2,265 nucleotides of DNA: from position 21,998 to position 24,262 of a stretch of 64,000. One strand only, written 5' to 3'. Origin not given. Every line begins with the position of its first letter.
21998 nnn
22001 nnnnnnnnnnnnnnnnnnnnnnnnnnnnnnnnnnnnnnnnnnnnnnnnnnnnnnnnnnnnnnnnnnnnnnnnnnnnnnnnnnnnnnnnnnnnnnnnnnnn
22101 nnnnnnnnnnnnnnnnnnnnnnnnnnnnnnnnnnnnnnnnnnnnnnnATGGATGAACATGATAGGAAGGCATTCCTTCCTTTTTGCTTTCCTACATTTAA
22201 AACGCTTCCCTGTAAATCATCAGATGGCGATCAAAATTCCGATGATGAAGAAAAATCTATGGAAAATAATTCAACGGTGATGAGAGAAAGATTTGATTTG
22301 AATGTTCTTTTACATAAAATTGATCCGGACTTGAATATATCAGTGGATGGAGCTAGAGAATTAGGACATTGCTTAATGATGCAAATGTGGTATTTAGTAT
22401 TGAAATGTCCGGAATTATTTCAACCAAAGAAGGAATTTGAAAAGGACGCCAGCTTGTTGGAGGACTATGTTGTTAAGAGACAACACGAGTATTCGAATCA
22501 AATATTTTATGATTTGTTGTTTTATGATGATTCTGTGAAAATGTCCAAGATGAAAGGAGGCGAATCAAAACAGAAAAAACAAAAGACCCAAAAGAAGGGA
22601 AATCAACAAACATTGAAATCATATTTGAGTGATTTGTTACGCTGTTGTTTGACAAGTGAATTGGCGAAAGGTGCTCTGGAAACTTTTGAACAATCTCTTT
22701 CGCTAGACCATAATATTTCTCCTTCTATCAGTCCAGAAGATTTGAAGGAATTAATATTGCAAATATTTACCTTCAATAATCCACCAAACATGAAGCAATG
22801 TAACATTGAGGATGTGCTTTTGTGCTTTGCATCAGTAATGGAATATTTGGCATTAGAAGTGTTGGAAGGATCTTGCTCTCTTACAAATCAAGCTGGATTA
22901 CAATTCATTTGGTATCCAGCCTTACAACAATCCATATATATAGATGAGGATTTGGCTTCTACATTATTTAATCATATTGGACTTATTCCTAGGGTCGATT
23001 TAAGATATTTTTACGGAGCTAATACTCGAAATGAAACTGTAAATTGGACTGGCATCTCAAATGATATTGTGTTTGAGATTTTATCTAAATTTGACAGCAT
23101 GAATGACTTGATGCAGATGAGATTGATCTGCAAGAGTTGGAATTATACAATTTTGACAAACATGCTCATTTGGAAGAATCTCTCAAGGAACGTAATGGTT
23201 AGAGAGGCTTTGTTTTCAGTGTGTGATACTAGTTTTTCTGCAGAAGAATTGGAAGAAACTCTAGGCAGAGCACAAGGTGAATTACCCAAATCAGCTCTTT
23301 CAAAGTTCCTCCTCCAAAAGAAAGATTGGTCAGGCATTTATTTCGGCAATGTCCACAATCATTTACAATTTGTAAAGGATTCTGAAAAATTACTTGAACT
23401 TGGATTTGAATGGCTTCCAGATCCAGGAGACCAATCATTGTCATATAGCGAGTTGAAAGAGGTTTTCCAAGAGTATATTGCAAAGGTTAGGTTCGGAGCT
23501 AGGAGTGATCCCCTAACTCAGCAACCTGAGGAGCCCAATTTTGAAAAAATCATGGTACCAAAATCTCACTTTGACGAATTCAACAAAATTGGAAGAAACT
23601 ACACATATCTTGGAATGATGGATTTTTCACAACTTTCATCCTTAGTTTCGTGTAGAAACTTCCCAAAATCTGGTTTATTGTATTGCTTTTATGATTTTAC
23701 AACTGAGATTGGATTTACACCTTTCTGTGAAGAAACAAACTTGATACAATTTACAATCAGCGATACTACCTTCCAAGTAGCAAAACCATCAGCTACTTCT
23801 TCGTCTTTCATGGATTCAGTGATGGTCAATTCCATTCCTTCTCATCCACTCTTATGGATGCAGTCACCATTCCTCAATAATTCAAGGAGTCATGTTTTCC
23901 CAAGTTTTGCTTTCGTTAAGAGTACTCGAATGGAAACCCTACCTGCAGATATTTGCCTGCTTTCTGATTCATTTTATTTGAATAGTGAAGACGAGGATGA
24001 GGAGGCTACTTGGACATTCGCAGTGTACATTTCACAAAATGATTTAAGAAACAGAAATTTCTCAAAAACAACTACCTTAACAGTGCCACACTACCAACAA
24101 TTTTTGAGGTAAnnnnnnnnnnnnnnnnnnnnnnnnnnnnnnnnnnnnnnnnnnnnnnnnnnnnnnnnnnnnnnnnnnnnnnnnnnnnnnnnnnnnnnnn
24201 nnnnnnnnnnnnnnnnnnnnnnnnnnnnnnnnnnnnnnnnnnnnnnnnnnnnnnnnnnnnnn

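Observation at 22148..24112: F-box protein carrying a fused H2B-like plus H2A-like histone-fold doublet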

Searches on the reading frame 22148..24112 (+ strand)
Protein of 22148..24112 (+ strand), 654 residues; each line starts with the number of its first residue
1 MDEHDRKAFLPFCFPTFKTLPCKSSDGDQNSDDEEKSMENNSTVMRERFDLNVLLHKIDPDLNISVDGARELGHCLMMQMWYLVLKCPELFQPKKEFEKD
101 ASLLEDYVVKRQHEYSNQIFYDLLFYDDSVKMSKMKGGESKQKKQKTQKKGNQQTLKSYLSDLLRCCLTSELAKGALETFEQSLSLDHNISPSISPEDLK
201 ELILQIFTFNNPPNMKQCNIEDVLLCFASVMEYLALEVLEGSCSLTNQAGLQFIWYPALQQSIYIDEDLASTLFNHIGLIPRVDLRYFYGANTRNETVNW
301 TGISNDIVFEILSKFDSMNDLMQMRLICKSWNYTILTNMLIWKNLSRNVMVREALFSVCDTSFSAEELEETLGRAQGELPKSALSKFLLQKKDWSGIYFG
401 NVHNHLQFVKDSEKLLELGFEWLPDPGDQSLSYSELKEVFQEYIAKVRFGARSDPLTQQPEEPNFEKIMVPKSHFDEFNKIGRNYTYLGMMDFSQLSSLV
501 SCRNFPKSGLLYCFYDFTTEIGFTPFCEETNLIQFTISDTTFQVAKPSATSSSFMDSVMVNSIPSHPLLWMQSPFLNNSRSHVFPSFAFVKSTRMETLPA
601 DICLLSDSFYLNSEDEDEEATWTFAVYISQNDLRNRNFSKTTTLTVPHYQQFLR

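Call 3: search_protein_families(library=pfam, proteins=[window:22148-24112:+], max_evalue=1)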
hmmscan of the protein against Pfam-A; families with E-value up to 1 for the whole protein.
window:22148-24112:+ (654 aa): 3 families
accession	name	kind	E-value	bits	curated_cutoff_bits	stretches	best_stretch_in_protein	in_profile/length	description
PF12937.12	F-box-like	-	2.8e-06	27.4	24.3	1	305-347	6-46/47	F-box-like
PF00646.38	F-box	-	0.0019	18.5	20.5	1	302-339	3-39/43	F-box domain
PF09234.15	DUF1963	-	0.0065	17.3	23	0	482-525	21-63/216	Domain of unknown function (DUF1963)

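Call 4: search_solved_structures(query=window:22148-24112:+, max_evalue=10, show_alignments=3)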
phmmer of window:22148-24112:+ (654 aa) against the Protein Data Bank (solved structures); distinct sequences matched with E-value up to 10: 0.

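Call 5: find_homologous_proteins(query=window:22148-24112:+, max_evalue=0.001)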
Query window:22148-24112:+: 8000 candidates shared short words with the query, none scored E <= 0.001.

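Call 15: search_protein_representatives(protein=window:22148-24112:+)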
Query: 654 residues. Proteins with E-value up to 0.001 (for the whole library): 13; up to 1e-10: 7; up to 1e-30: 3. The best 13 are listed.
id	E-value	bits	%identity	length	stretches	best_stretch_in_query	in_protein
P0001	1.7e-71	258.2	32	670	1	45-641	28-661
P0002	7.1e-68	246.3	31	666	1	46-643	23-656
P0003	7.4e-50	186.7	36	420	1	250-640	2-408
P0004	5.1e-26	108.0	28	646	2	197-518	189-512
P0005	2.6e-18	82.5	25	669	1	46-562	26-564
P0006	3.0e-16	75.7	29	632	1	216-516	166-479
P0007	7.7e-14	67.8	29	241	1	47-240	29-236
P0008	1.6e-08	50.2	28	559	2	204-367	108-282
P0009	3.1e-06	42.6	36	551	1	286-370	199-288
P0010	8.5e-06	41.2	29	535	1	220-375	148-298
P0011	1.5e-05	40.4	32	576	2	302-374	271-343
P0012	1.7e-05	40.2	28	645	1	311-517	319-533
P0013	5.3e-05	38.6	27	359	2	198-344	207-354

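Call 18: search_solved_structures(query=A1, max_evalue=10, show_alignments=4)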
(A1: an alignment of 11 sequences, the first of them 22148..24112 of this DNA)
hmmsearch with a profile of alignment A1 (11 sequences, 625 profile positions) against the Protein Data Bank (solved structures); distinct sequences matched with E-value up to 10: 211 (the best 60 are shown).
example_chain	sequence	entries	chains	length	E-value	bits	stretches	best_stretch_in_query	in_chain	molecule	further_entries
7ybf_A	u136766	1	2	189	2.9e-11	45.9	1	126-251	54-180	Histone H2B-alpha,Histone H2A-beta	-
6k0c_D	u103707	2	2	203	5.8e-11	44.9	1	134-255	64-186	Histone H2B 2,Histone H2A.V | H2A.Z-H2B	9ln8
4m6b_A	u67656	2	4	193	6.5e-11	44.8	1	134-255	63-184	Chimera protein of Histone H2B.1 and Histone H2A.Z | Histone H2B.1,Histone H2A.Z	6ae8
2jss_A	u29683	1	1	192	6.6e-11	44.8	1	134-255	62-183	Chimera of Histone H2B.1 and Histone H2A.Z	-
5chl_B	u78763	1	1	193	9e-11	44.3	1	134-255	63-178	Histone H2A.Z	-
4nft_A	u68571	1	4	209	1.4e-10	43.7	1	134-255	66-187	Histone H2B type 2-E, Histone H2A.Z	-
7wlp_A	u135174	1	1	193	8.4e-10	41.1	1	134-251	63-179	Histone H2B type 1-O,Histone H2A type 1-D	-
5z30_C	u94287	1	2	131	9e-10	41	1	207-255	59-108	Histone H2A.Z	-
8yjm_G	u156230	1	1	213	1.1e-09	40.8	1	134-251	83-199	Histone H2B 1/2/3/4/6,Histone H2A type 1-D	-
7vcl_A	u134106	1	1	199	1.2e-09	40.6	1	134-251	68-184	histone H2A-H2B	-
6w4l_A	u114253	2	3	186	1.8e-09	40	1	134-251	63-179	Histone H2B 1.1,Histone H2A type 1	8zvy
5vey_A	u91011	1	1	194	1.8e-09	40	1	134-251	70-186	Histone H2B type 1-J,Histone H2A type 1-B/E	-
7dlx_A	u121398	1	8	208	2.4e-09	39.6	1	135-253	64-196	Histone H2B,Histone H2A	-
9inc_A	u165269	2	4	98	3.3e-09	39.1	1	207-255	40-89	Histone H2A.Z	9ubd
9k3z_C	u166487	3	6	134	3.7e-09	39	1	206-255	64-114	Probable histone H2A variant 3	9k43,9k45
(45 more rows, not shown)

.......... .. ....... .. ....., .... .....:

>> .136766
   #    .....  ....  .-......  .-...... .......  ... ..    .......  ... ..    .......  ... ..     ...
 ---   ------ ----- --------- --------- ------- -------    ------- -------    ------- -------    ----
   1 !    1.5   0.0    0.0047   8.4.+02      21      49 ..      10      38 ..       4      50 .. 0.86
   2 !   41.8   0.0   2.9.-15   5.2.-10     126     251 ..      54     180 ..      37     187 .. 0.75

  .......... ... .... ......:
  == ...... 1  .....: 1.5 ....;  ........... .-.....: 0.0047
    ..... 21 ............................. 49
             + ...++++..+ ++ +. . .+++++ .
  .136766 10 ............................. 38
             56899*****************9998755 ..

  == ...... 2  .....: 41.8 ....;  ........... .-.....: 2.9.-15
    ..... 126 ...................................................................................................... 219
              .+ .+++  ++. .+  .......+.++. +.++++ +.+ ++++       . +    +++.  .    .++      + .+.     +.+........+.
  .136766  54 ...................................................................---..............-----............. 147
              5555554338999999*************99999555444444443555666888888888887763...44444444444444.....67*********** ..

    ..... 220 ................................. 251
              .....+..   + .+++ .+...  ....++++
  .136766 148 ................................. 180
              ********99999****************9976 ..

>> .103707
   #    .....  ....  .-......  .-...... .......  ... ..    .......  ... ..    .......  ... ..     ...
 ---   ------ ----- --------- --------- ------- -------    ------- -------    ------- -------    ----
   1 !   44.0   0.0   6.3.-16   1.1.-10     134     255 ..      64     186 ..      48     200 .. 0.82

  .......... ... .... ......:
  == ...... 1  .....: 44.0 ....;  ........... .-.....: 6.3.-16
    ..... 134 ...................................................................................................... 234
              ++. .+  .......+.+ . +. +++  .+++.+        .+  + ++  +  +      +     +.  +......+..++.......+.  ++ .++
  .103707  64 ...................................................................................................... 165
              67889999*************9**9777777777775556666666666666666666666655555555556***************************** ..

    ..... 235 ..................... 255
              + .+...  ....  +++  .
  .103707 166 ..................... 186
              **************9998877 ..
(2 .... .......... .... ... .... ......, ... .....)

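Call 19: search_protein_families(library=pfam, alignment_id=A1, max_evalue=1)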
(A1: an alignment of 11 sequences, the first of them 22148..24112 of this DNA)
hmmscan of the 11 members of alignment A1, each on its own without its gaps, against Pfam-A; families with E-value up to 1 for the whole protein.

A. member 1, window:22148-24112:+ (654 aa): 3 families
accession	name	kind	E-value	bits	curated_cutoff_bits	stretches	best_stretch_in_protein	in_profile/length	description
PF12937.12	F-box-like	-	2.8e-06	27.4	24.3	1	305-347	6-46/47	F-box-like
PF00646.38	F-box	-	0.0019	18.5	20.5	1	302-339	3-39/43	F-box domain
PF09234.15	DUF1963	-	0.0065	17.3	23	0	482-525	21-63/216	Domain of unknown function (DUF1963)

B. families by the number of members that match (of 11 scanned): 9 families
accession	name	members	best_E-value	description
PF12937.12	F-box-like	10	1e-08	F-box-like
PF00646.38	F-box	10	9.1e-07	F-box domain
PF09234.15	DUF1963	7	5e-09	Domain of unknown function (DUF1963)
PF20794.3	bPH_7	1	0.0048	Bacterial PH domain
PF07383.17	DUF1496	1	0.12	Protein of unknown function (DUF1496)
PF07898.18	DUF1676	1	0.12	Protein of unknown function (DUF1676)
PF19581.5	Glyoxalase_7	1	0.16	Glyoxalase superfamily protein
PF13311.11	DUF4080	1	0.23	Protein of unknown function (DUF4080)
PF11693.13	DUF2990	1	0.28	Protein of unknown function (DUF2990)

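Call 20: find_homologous_proteins(query=A1, max_evalue=0.001)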
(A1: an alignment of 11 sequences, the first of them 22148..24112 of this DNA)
Query A1 (11 sequences): 8000 candidates shared short words with the query, none scored E <= 0.001.

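Call 21: predict_structure(protein=window:22148-24112:+)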
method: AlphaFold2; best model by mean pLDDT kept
length: 654 residues; sequences in the alignment: 1
mean_pLDDT: 33.9   pTM: 0.22
mean pLDDT of the five models: 33.9, 28.4, 27.9, 26.3, 25.4
residues with pLDDT >= 90: 0; 70-90: 0; 50-70: 0; < 50: 654
segments of 3 or more residues with pLDDT < 50: 1-654
pLDDT, mean of each block of 10 residues (from residue 1): 42 41 38 40 37 40 42 46 43 41 36 35 33 37 35 34 34 35 32 36 38 34 39 38 33 34 34 35 31 32 37 38 34 37 34 35 34 33 32 30 33 37 37 40 36 29 29 33 27 27 27 26 24 29 26 21 25 25 29 29 32 34 34 35 33 30
secondary structure, 60 per line:
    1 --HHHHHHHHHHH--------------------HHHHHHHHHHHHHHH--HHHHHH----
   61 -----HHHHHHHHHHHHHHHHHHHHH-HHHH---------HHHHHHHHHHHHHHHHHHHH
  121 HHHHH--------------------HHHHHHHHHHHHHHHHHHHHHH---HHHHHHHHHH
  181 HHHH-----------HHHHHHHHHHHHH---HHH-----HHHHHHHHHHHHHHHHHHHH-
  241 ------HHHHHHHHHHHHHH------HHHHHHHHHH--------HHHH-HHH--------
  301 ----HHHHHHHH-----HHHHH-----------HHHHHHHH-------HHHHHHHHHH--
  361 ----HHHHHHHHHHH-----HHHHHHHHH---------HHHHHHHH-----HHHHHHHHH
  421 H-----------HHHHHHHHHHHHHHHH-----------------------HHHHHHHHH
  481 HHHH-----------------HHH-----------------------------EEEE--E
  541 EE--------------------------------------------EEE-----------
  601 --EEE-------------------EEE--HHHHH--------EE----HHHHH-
elements in order: H3-13 H34-48 H51-56 H66-86 H88-91 H101-125 H146-167 H171-184 H196-208 H220-239 H247-260 H267-276 H285-288 H305-312 H318-322 H334-341 H349-358 H365-375 H381-389 H399-406 H412-421 H433-448 H472-484 E534-537 E540-542 E587-589 E603-605 E625-627 H630-634 H649-653

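Call 22: list_cluster_members(proteins=[P0001, P0002, P0003, P0004, P0005, P0006, P0007, P0008, P0009, P0012])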
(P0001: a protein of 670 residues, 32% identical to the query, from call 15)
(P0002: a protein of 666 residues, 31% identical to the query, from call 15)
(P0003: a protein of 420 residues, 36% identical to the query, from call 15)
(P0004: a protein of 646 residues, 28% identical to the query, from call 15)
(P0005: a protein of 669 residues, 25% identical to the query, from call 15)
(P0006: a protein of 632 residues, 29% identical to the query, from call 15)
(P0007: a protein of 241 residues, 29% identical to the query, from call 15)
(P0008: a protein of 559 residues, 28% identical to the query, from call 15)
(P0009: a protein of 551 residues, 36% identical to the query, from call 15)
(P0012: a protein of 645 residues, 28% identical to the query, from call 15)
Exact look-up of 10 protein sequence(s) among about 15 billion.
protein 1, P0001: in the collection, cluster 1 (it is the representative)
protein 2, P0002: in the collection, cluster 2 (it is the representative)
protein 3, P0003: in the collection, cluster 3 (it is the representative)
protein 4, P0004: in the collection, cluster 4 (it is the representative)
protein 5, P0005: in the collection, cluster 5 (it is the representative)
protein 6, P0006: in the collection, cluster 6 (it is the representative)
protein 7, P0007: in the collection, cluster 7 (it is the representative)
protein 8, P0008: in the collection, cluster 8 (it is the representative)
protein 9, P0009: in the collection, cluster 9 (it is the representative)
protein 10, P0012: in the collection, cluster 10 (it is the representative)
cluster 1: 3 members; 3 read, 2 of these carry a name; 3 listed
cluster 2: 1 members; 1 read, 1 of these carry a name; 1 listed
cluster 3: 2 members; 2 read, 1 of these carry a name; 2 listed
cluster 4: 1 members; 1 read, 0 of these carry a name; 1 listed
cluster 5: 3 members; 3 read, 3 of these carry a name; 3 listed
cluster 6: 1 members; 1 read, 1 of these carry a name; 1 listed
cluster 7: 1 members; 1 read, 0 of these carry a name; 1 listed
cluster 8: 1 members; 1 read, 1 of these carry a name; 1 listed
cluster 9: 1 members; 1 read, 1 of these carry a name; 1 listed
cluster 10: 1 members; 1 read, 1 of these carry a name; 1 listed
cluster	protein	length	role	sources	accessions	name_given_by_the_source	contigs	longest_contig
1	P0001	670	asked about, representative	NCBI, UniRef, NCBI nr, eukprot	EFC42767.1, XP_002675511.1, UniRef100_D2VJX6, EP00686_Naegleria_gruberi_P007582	hypothetical protein NAEGRDRAFT_69196 [Naegleria gruberi] | F-box domain-containing protein n=1 Tax=Naegleria gruberi TaxID=5762 RepID=D2VJX6_NAEGR | uncharacterized protein NAEGRDRAFT_69196 [Naegleria gruberi]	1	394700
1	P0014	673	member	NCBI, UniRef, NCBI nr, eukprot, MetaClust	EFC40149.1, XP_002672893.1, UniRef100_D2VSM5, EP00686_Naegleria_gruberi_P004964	hypothetical protein NAEGRDRAFT_71992 [Naegleria gruberi] | F-box domain-containing protein n=1 Tax=Naegleria gruberi TaxID=5762 RepID=D2VSM5_NAEGR | uncharacterized protein NAEGRDRAFT_71992 [Naegleria gruberi]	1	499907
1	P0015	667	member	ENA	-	-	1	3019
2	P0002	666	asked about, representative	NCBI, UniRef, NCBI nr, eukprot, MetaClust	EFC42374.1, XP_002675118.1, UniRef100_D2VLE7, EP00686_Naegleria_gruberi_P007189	hypothetical protein NAEGRDRAFT_69753 [Naegleria gruberi] | F-box domain-containing protein n=1 Tax=Naegleria gruberi TaxID=5762 RepID=D2VLE7_NAEGR | uncharacterized protein NAEGRDRAFT_69753 [Naegleria gruberi]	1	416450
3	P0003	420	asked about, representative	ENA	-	-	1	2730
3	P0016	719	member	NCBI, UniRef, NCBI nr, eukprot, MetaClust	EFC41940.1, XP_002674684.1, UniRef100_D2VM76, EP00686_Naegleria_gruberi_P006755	hypothetical protein NAEGRDRAFT_50706 [Naegleria gruberi] | F-box domain-containing protein n=1 Tax=Naegleria gruberi TaxID=5762 RepID=D2VM76_NAEGR | uncharacterized protein NAEGRDRAFT_50706 [Naegleria gruberi]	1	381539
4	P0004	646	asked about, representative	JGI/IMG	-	-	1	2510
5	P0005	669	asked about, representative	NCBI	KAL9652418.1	hypothetical protein ABK040_012073 [Willaertia magna]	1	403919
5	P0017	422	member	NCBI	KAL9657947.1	hypothetical protein ABK040_016002, partial [Willaertia magna]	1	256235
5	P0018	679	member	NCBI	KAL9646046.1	hypothetical protein ABK040_007928 [Willaertia magna]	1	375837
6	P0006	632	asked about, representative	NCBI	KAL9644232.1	hypothetical protein ABK040_005693 [Willaertia magna]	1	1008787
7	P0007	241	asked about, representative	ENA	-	-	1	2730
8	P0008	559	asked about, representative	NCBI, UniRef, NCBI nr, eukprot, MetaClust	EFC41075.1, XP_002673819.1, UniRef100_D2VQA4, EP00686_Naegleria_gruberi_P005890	hypothetical protein NAEGRDRAFT_71080 [Naegleria gruberi] | F-box domain-containing protein n=1 Tax=Naegleria gruberi TaxID=5762 RepID=D2VQA4_NAEGR | uncharacterized protein NAEGRDRAFT_71080 [Naegleria gruberi]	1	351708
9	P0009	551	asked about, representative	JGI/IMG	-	hypothetical protein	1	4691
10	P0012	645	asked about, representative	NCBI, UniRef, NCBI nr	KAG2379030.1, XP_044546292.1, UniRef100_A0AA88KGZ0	hypothetical protein C9374_007668 [Naegleria lovaniensis] | F-box domain-containing protein n=1 Tax=Naegleria lovaniensis TaxID=51637 ... | uncharacterized protein C9374_007668 [Naegleria lovaniensis]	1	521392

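Call 46: search_protein_families(library=pfam, proteins=[P0009, P0010, P0011, P0013, P0016], max_evalue=0.1)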
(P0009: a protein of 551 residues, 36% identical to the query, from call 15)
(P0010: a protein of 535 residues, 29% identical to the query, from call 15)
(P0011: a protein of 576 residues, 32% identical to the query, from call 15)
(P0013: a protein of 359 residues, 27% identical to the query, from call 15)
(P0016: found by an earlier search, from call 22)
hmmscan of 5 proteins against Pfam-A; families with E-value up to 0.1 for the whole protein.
P0009 (551 aa): 3 families
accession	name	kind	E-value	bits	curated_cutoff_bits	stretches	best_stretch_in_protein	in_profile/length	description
PF09234.15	DUF1963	-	6.9e-05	23.7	23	1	357-428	2-80/216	Domain of unknown function (DUF1963)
PF12937.12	F-box-like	-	0.0001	22.4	24.3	1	214-252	1-38/47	F-box-like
PF00646.38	F-box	-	0.00019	21.6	20.5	1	214-253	1-39/43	F-box domain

P0010 (535 aa): 3 families
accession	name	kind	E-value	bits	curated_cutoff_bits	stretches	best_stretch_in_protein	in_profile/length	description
PF09234.15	DUF1963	-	1.1e-07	32.9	23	1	359-429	2-83/216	Domain of unknown function (DUF1963)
PF12937.12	F-box-like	-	9.5e-05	22.5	24.3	1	233-273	8-46/47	F-box-like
PF00646.38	F-box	-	0.0019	18.5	20.5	1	232-265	7-39/43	F-box domain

P0011 (576 aa): 7 families
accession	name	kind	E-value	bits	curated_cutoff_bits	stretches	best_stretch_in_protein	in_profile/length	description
PF00533.33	BRCT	-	5.8e-12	46.1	21.3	1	54-125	10-78/78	BRCA1 C Terminus (BRCT) domain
PF12937.12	F-box-like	-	6.6e-11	42.2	24.3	1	269-314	1-44/47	F-box-like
PF00646.38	F-box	-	6.3e-06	26.3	20.5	1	269-310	1-41/43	F-box domain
PF09234.15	DUF1963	-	7.3e-06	26.9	23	1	399-466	2-87/216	Domain of unknown function (DUF1963)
PF12738.14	PTCB-BRCT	-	8.2e-05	23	22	1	60-96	6-43/63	twin BRCT domain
PF16589.12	BRCT_2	-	0.0091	16.7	27.3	1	61-136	13-85/86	BRCT domain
PF16770.11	RTT107_BRCT_5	-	0.047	14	27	0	66-137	32-99/100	Regulator of Ty1 transposition protein 107 BRCT domain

P0013 (359 aa): 2 families
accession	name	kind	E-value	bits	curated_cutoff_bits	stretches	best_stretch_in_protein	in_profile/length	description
PF12937.12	F-box-like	-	6e-06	26.4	24.3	1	311-357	2-46/47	F-box-like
PF00646.38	F-box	-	0.00024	21.4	20.5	1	310-348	1-38/43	F-box domain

P0016 (719 aa): 2 families
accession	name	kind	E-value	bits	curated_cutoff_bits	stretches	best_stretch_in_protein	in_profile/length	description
PF12937.12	F-box-like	-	4e-06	26.9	24.3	1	259-294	12-45/47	F-box-like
PF00646.38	F-box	-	0.0023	18.2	20.5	1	259-288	12-40/43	F-box domain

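Call 53: find_encoding_contigs(protein=window:22148-24112:+, flank=3000, max_places=4)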
Protein window:22148-24112:+ (654 aa): no gene with exactly this product is on record in the collection.
